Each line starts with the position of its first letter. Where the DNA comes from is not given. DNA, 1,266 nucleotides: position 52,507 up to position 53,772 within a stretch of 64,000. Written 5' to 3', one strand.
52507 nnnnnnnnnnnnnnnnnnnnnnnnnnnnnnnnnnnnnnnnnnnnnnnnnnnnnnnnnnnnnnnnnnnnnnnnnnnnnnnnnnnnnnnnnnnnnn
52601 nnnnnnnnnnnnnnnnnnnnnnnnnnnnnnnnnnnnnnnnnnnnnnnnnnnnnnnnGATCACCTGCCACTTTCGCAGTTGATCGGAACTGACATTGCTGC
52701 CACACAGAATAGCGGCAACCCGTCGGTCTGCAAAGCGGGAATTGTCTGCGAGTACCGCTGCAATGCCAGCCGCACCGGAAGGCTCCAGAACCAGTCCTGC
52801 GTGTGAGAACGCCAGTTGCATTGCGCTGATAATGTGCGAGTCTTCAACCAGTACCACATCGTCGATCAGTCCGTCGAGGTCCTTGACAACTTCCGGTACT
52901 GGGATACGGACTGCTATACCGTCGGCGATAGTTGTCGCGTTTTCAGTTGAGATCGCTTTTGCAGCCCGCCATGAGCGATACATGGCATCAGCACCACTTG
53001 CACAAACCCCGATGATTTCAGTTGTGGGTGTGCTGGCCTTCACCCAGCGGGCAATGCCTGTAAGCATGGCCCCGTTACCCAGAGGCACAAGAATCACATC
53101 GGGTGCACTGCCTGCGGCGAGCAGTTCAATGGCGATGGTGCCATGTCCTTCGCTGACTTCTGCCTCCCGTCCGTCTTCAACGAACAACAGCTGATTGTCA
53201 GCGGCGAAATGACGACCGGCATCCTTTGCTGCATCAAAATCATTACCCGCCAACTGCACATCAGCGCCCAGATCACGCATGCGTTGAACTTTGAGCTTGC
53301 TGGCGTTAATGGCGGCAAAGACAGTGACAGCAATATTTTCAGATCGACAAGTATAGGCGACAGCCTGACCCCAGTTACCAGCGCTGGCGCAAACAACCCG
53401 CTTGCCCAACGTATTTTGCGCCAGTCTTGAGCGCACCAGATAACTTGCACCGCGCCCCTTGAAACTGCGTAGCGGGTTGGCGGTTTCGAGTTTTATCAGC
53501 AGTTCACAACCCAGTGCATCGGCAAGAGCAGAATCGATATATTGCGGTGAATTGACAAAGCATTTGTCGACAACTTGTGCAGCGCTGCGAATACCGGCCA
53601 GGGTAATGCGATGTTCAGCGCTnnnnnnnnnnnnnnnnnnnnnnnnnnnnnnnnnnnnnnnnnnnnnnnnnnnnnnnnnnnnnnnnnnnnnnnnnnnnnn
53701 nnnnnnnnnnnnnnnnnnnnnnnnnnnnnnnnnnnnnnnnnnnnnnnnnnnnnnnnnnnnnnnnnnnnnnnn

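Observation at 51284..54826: Peptide-deformylase-fold / PLP-dehydratase fusion enzyme in an Lrp-controlled operon with a SAF-domain dehydrogenase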

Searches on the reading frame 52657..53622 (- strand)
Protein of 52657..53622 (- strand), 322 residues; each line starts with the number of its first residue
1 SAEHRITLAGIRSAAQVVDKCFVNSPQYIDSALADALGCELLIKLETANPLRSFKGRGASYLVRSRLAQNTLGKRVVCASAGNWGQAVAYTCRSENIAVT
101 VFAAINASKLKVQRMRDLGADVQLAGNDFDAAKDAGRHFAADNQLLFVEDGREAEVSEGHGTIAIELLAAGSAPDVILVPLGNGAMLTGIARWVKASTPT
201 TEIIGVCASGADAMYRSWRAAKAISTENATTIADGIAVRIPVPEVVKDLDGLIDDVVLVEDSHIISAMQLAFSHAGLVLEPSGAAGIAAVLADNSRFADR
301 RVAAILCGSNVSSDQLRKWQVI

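Call 19: find_related_loci(query=A2, collection=metagenome_contigs, flank=10000)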
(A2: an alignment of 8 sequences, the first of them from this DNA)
Query A2 (322 aa) in metagenome_contigs; peptide patterns used: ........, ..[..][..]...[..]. (x = any residue, [..] = any of these).
600 stretches matched a pattern (row limit reached: there are more); 559 encode a relative of the query (tblastn E <= 1e-3); the best 80 are kept; 80 distinct loci.
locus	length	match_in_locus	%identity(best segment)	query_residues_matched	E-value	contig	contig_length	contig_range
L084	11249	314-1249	55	4-319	3e-114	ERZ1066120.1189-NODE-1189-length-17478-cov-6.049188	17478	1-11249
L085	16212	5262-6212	56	4-319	2e-113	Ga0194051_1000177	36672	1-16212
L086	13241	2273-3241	51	4-319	2e-108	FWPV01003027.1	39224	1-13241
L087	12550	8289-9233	51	4-319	1e-107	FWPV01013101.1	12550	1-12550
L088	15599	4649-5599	51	3-319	2e-107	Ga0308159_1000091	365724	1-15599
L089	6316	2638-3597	54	2-319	5e-107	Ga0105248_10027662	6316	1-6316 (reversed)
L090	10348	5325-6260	52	4-319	7e-106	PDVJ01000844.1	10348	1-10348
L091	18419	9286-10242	52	1-319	3e-104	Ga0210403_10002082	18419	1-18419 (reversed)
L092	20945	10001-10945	51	1-319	2e-104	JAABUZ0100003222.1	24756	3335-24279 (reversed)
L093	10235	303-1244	51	2-319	4e-104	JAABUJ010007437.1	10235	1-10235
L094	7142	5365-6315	55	4-319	7e-104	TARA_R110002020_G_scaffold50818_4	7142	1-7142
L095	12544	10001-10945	52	1-319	4e-104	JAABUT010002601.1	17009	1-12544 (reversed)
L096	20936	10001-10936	51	4-319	9e-104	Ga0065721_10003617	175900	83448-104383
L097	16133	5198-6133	51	4-319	8e-104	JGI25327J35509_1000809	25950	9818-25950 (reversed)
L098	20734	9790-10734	51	1-319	8e-104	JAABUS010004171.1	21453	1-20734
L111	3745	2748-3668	50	9-319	3e-101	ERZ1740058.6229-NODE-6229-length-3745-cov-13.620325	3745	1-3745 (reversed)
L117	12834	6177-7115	51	4-319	1e-99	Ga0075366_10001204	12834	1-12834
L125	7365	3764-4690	55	1-310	5e-99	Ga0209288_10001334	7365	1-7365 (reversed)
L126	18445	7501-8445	47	4-321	4e-99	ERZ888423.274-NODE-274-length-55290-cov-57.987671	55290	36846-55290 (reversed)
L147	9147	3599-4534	50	4-319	7e-98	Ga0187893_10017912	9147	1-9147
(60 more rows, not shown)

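Call 23: search_solved_structures(query=A2, max_evalue=1e-20)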
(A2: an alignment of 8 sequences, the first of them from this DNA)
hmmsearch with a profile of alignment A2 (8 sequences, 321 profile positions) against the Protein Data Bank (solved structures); distinct sequences matched with E-value up to 1e-20: 22.
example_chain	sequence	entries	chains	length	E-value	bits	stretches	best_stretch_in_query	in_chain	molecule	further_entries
3iau_A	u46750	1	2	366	1.6e-51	178.4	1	18-318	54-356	Threonine deaminase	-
43cq_A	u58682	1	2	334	4.8e-49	170.2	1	24-316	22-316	L-threonine dehydratase biosynthetic IlvA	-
1tdj_A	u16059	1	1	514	1e-48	169.1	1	24-316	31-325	BIOSYNTHETIC THREONINE DEAMINASE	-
8zkv_A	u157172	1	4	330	1.1e-48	169.1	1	24-311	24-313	L-threonine dehydratase biosynthetic IlvA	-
9d2q_A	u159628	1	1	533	1.2e-48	169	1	24-316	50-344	L-threonine dehydratase biosynthetic IlvA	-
8y1j_A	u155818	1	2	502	8.4e-47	162.8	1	18-318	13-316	L-threonine dehydratase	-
2gn0_A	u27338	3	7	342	3.4e-45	157.6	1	9-318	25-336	Threonine dehydratase catabolic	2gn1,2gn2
3l6b_A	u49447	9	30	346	3.1e-44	154.4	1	5-314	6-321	Serine racemase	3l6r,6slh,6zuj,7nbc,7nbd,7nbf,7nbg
6zsp_AAA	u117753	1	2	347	3.1e-44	154.4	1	5-314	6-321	Serine racemase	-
5x2l_A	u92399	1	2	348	3.4e-44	154.3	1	5-314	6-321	Serine racemase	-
5cvc_A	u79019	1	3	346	7.8e-44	153.1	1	8-311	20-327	Serine racemase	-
3hmk_A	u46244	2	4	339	1.7e-42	148.7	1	5-314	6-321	Serine racemase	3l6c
6lut_A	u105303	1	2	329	2.9e-41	144.6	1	5-319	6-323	Probable serine racemase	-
1ve5_A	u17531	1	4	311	1.4e-39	139.1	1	7-309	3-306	Threonine deaminase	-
1v71_A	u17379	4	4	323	1.4e-38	135.8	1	9-317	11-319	Hypothetical protein C320.14 in chromosome III | Uncharacterized protein C320.14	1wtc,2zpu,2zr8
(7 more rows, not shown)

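Call 43: search_protein_families(library=ncbifam, proteins=[L092:9995-10948:+, L126:7492-8454:+, L117:6156-7121:+], max_evalue=1e-10)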
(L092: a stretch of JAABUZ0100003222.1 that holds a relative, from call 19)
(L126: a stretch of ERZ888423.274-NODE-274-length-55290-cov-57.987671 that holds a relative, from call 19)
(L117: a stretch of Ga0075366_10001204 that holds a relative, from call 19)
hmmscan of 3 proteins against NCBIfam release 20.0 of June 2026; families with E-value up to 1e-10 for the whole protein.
L092:9995-10948:+ (318 aa): 29 families (the best 25 are shown)
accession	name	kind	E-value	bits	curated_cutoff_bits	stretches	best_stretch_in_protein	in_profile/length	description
TIGR01127.1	ilvA_1Cterm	equivalog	2.2e-61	208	378.75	1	34-314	8-291/380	threonine ammonia-lyase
NF005600.0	PRK07334.1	equivalog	2e-60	204.5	496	1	5-310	7-313/408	threonine ammonia-lyase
NF005292.0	PRK06815.1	equivalog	1.1e-59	202.1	371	1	11-316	6-315/320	threonine/serine dehydratase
NF006390.0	PRK08639.1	equivalog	1.6e-59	202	421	1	7-316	6-322/418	threonine ammonia-lyase IlvA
NF005680.0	PRK07476.1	equivalog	6.3e-59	199.6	413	1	7-316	4-318/326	hydroxyectoine utilization dehydratase EutB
TIGR02079.1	THD1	equivalog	6.5e-57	193.2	440.55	1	12-316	2-314/410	threonine ammonia-lyase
NF004771.0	PRK06110.1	equivalog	1.3e-56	192.1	317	1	8-318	3-316/323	threonine dehydratase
TIGR01124.1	ilvA_2Cterm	equivalog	6.1e-52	176.8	411.3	1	31-315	22-312/499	threonine ammonia-lyase, biosynthetic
NF006674.0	PRK09224.1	subfamily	1.1e-51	176.1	577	1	31-315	30-320/508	threonine ammonia-lyase IlvA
TIGR02991.1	ectoine_eutB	equivalog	2.1e-51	174.8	413.35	1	9-312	2-309/317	hydroxyectoine utilization dehydratase EutB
NF006389.0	PRK08638.1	equivalog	6e-50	170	453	1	6-313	7-319/333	bifunctional threonine ammonia-lyase/L-serine ammonia-lyase TdcB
NF045641.2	BHydaspDhtseBhcB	equivalog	1.6e-49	168.8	550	1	12-314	6-310/312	beta-hydroxyaspartate dehydratase BhcB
NF006094.0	PRK08246.1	subfamily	2.7e-48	165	331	1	10-313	7-308/310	serine/threonine dehydratase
NF009130.0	PRK12483.1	subfamily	3.1e-47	161.3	801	1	28-315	39-332/521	threonine ammonia-lyase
NF005454.0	PRK07048.1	equivalog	6.2e-46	157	452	1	8-317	7-319/324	threo-3-hydroxy-L-aspartate ammonia-lyase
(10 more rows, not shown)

L126:7492-8454:+ (321 aa): 30 families (the best 25 are shown)
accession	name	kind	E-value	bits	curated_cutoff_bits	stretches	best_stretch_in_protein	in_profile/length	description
NF006390.0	PRK08639.1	equivalog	2.2e-59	201.5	421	1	4-308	5-315/418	threonine ammonia-lyase IlvA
TIGR01127.1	ilvA_1Cterm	equivalog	6.6e-59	199.8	378.75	1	32-314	8-292/380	threonine ammonia-lyase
NF006674.0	PRK09224.1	subfamily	1.6e-55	188.8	577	1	24-309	25-315/508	threonine ammonia-lyase IlvA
NF004771.0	PRK06110.1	equivalog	1.9e-55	188.2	317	1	7-319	4-318/323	threonine dehydratase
NF005292.0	PRK06815.1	equivalog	5.5e-53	180.1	371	1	9-309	6-309/320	threonine/serine dehydratase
NF005600.0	PRK07334.1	equivalog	1.2e-52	178.9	496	1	4-311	8-315/408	threonine ammonia-lyase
TIGR01124.1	ilvA_2Cterm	equivalog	5.2e-52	177.1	411.3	1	24-309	17-307/499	threonine ammonia-lyase, biosynthetic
TIGR02079.1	THD1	equivalog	7.1e-52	176.5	440.55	1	10-308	2-307/410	threonine ammonia-lyase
NF005680.0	PRK07476.1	equivalog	7e-50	169.8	413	1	5-313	4-316/326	hydroxyectoine utilization dehydratase EutB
NF009130.0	PRK12483.1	subfamily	3e-48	164.7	801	1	26-307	39-325/521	threonine ammonia-lyase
NF006389.0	PRK08638.1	equivalog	9.1e-48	162.9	453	1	3-314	6-321/333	bifunctional threonine ammonia-lyase/L-serine ammonia-lyase TdcB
TIGR02991.1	ectoine_eutB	equivalog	4.1e-44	150.8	413.35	1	7-310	2-308/317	hydroxyectoine utilization dehydratase EutB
NF006094.0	PRK08246.1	subfamily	5.7e-41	140.9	331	1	7-313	6-309/310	serine/threonine dehydratase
NF045641.2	BHydaspDhtseBhcB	equivalog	2e-37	129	550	1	9-308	5-305/312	beta-hydroxyaspartate dehydratase BhcB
NF005454.0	PRK07048.1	equivalog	1.5e-33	116.3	452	1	5-314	6-317/324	threo-3-hydroxy-L-aspartate ammonia-lyase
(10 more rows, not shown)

L117:6156-7121:+ (322 aa): 30 families (the best 25 are shown)
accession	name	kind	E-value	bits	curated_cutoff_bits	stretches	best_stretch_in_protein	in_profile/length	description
NF006390.0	PRK08639.1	equivalog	6.1e-59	200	421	1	9-317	6-320/418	threonine ammonia-lyase IlvA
TIGR01127.1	ilvA_1Cterm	equivalog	7.5e-54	183.1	378.75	1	37-318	9-292/380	threonine ammonia-lyase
NF004771.0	PRK06110.1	equivalog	2.4e-53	181.3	317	1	10-321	3-316/323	threonine dehydratase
NF005600.0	PRK07334.1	equivalog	2.5e-53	181.1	496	1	8-318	8-318/408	threonine ammonia-lyase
TIGR02079.1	THD1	equivalog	1.6e-51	175.4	440.55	1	14-317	2-312/410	threonine ammonia-lyase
NF005680.0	PRK07476.1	equivalog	1.3e-49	168.9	413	1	8-320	3-319/326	hydroxyectoine utilization dehydratase EutB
NF005292.0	PRK06815.1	equivalog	2.9e-49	167.9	371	1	13-319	6-315/320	threonine/serine dehydratase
NF006674.0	PRK09224.1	subfamily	1.7e-48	165.6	577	1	28-317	25-319/508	threonine ammonia-lyase IlvA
TIGR01124.1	ilvA_2Cterm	equivalog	7.5e-47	160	411.3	1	29-317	18-311/499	threonine ammonia-lyase, biosynthetic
NF006389.0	PRK08638.1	equivalog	7.8e-43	146.7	453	1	4-318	3-321/333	bifunctional threonine ammonia-lyase/L-serine ammonia-lyase TdcB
NF006094.0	PRK08246.1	subfamily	1.5e-42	146.1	331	1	11-317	6-309/310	serine/threonine dehydratase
TIGR02991.1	ectoine_eutB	equivalog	2.6e-42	144.9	413.35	1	11-315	2-309/317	hydroxyectoine utilization dehydratase EutB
NF045641.2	BHydaspDhtseBhcB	equivalog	6.4e-40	137.2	550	1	14-317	6-310/312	beta-hydroxyaspartate dehydratase BhcB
NF009130.0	PRK12483.1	subfamily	9.8e-40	136.6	801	1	33-317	42-331/521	threonine ammonia-lyase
NF005454.0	PRK07048.1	equivalog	4.7e-36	124.6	452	1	11-321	8-320/324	threo-3-hydroxy-L-aspartate ammonia-lyase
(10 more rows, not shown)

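Call 44: search_solved_structures(query=window:52657-53622:-, max_evalue=1e-25, show_alignments=5)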
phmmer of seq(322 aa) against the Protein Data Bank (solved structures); distinct sequences matched with E-value up to 1e-25: 14.
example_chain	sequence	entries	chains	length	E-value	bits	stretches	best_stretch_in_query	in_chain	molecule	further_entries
3iau_A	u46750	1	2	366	2.8e-36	128.6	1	19-318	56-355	Threonine deaminase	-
3l6b_A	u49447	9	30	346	2.3e-31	112.5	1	3-313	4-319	Serine racemase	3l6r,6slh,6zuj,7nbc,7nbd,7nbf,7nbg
6zsp_AAA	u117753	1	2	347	2.3e-31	112.4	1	3-313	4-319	Serine racemase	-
5x2l_A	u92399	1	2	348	3e-31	112.1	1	5-313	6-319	Serine racemase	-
3hmk_A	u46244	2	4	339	2.3e-30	109.2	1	2-314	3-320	Serine racemase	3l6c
43cq_A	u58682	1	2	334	2.5e-30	109.1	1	32-317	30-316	L-threonine dehydratase biosynthetic IlvA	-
8zkv_A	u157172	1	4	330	4.8e-30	108.1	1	32-313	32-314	L-threonine dehydratase biosynthetic IlvA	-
1tdj_A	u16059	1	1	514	6.6e-30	107.7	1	32-317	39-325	BIOSYNTHETIC THREONINE DEAMINASE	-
9d2q_A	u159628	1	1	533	7.4e-30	107.5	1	32-317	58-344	L-threonine dehydratase biosynthetic IlvA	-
5cvc_A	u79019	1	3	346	9.4e-30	107.2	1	21-312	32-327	Serine racemase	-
8y1j_A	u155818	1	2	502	1.2e-29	106.8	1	23-317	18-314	L-threonine dehydratase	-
2gn0_A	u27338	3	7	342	5e-29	104.8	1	38-314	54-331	Threonine dehydratase catabolic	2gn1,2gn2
6lut_A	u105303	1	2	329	2.3e-28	102.6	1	6-316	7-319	Probable serine racemase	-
1ve5_A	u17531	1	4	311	1.3e-26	96.9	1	29-310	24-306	Threonine deaminase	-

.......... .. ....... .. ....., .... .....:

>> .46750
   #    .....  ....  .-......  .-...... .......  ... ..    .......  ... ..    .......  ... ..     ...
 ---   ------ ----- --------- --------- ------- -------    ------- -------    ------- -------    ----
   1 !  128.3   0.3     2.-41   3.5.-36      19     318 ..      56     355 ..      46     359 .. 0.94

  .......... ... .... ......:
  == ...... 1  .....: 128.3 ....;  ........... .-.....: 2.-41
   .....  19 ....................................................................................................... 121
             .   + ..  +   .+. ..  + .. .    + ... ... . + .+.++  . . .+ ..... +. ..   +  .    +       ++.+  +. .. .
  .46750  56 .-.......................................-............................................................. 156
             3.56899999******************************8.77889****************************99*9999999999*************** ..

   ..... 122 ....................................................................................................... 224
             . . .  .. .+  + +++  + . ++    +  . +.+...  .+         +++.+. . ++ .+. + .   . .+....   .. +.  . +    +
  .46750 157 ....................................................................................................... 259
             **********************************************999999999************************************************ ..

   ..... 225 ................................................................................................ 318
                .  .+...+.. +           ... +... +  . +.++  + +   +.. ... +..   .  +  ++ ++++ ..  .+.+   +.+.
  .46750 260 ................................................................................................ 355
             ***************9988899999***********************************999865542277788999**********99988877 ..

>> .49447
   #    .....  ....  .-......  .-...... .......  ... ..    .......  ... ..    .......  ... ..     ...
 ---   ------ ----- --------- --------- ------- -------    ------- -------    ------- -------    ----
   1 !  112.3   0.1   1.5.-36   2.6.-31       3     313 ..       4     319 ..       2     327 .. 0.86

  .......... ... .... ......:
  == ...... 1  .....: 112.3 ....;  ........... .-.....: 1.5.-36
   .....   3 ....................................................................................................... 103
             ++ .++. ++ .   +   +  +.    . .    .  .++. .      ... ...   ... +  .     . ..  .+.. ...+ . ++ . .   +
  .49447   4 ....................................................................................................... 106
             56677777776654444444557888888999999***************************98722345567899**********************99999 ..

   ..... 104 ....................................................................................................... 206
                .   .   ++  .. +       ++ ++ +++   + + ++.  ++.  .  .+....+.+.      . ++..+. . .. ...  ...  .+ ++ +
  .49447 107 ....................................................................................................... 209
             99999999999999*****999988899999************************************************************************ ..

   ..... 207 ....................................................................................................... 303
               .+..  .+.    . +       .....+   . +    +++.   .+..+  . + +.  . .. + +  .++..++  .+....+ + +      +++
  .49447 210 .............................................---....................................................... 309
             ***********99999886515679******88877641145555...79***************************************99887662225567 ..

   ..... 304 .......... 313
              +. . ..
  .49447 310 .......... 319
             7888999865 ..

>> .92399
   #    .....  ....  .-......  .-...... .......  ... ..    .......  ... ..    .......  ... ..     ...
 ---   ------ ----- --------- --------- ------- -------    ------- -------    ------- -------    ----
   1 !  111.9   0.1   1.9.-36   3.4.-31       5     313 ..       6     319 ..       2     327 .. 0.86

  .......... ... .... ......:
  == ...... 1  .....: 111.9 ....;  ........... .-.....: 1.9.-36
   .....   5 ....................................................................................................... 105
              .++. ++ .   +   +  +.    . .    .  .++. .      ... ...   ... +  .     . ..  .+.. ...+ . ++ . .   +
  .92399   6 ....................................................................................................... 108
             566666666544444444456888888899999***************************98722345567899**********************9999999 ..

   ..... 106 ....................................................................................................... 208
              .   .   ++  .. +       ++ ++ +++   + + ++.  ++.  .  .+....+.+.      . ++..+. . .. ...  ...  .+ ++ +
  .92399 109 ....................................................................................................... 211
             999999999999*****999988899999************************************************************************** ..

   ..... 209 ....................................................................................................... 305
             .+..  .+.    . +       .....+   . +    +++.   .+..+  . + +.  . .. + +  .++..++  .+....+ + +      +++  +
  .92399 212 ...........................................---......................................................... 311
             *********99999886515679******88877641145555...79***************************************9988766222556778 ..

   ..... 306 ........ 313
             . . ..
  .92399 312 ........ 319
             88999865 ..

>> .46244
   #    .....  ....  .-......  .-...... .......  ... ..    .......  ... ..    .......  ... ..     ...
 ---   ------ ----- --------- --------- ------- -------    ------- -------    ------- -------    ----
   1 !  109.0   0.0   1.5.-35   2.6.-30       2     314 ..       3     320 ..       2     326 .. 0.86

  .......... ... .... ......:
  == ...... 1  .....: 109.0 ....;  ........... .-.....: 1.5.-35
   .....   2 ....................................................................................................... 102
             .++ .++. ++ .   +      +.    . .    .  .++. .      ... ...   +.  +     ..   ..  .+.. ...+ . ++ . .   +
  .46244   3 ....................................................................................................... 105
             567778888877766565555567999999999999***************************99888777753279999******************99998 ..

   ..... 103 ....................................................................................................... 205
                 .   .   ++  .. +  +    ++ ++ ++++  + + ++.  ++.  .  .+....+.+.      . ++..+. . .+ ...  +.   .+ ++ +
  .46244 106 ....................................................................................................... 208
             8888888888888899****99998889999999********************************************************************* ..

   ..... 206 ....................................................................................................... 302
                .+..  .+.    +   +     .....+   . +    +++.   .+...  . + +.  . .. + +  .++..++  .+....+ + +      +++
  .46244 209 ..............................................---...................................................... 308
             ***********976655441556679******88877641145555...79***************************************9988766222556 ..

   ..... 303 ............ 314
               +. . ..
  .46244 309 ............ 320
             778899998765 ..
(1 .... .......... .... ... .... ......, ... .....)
